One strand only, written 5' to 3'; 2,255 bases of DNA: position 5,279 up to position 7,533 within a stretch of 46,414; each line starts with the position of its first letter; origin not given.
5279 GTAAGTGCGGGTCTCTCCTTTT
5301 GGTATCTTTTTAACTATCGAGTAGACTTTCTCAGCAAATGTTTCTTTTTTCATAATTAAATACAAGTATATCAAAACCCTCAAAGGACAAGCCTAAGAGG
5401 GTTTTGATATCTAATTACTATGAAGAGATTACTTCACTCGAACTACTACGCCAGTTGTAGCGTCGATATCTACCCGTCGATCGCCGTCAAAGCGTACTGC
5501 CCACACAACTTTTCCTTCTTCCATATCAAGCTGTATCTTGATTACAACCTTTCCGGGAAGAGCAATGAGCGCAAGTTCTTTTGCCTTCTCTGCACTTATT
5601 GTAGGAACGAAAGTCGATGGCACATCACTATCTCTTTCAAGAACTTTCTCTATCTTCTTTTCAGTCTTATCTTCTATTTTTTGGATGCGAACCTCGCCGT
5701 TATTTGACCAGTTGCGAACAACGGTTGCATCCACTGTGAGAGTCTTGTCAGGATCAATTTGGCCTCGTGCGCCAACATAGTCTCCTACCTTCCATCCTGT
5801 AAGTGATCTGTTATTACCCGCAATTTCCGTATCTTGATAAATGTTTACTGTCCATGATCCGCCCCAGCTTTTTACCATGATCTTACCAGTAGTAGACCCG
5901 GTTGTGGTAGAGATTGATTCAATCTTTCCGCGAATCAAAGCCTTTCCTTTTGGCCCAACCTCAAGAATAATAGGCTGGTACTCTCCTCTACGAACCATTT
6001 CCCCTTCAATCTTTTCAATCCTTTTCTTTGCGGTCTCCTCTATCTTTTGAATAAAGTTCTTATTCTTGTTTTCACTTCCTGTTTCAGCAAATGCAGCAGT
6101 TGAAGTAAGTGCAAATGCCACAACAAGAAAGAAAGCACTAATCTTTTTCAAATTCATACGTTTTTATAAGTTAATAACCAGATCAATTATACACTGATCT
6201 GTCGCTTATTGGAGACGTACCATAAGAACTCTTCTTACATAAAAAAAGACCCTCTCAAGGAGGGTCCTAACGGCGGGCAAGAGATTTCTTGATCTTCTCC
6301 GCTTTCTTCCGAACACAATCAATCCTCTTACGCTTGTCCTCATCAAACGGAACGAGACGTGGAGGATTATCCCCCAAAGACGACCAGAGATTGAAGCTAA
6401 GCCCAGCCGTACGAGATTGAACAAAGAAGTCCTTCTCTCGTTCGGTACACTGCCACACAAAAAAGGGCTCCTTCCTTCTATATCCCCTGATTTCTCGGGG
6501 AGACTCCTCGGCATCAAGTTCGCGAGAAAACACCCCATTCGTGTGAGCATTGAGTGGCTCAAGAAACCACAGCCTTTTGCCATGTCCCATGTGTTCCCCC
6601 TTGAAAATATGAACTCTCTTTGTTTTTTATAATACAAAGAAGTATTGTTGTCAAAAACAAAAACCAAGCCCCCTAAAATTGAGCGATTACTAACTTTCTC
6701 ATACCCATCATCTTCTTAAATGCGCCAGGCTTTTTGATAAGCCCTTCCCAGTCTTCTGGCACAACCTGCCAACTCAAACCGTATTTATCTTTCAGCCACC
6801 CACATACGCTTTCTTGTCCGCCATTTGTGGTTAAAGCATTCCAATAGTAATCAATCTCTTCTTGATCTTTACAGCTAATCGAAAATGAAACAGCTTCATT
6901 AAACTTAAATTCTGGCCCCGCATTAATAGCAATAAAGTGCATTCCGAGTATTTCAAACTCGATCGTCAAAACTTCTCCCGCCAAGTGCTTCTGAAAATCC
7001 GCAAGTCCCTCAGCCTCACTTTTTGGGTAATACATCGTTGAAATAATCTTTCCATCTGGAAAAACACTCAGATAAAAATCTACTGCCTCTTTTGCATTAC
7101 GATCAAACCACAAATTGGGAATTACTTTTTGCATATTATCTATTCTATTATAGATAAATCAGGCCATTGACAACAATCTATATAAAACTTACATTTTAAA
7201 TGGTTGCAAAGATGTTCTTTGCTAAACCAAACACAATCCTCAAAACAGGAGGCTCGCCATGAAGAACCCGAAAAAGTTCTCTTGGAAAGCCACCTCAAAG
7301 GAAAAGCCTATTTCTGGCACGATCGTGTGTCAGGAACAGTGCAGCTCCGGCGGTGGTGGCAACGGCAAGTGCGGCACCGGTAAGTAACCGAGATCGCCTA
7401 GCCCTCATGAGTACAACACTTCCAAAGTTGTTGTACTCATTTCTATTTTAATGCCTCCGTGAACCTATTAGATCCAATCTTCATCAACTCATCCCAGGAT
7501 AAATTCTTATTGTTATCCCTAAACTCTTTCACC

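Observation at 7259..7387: Unannotated 42-aa microcin-B17-like precursor peptide with full expression signals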

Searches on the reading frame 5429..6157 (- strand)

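Call 6: search_protein_families(library=pfam, proteins=[window:5429-6157:-], max_evalue=0.01)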
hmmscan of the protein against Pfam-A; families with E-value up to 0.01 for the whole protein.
window:5429-6157:- (242 aa): 2 families
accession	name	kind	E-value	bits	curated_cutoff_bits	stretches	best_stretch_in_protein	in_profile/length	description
PF03413.25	PepSY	-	3.3e-09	37.3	24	1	187-241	2-59/60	Peptidase propeptide and YPEB domain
PF18914.6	DUF5666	-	0.00038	21.1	27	1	76-141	1-55/60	Domain of unknown function (DUF5666)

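Call 9: search_protein_families(library=ncbifam, proteins=[window:5429-6157:-], max_evalue=1)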
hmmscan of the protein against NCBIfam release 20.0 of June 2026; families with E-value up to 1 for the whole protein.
window:5429-6157:- (242 aa): 1 family
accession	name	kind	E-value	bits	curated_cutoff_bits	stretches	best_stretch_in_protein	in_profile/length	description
NF041599.1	reg_PtrA_PA2808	domain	0.027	14.4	31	1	6-29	4-26/46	co-regulatory protein PtrA N-terminal domain-containing protein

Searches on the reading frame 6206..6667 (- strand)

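Call 6: search_protein_families(library=pfam, proteins=[window:6206-6667:-], max_evalue=0.01)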
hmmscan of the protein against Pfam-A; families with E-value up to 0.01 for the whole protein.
window:6206-6667:- (153 aa): 0 families

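Call 9: search_protein_families(library=ncbifam, proteins=[window:6206-6667:-], max_evalue=1)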
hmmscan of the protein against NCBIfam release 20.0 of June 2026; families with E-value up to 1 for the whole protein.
window:6206-6667:- (153 aa): 1 family
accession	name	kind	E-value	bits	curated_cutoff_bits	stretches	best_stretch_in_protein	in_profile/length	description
NF006294.0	PRK08477.1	equivalog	0.2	11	179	1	6-40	29-63/214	biotin--[acetyl-CoA-carboxylase] ligase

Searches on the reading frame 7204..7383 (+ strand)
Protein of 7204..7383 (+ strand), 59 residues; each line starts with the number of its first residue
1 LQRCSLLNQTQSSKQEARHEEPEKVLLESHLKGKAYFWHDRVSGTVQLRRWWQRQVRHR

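Call 10: search_protein_families(library=pfam, proteins=[window:7204-7383:+], max_evalue=10)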
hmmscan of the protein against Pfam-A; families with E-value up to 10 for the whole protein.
window:7204-7383:+ (59 aa): 1 family
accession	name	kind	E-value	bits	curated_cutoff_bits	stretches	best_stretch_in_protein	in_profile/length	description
PF17444.7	YhdX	-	0.082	13.2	25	1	1-14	20-33/33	Uncharacterized YhdX-like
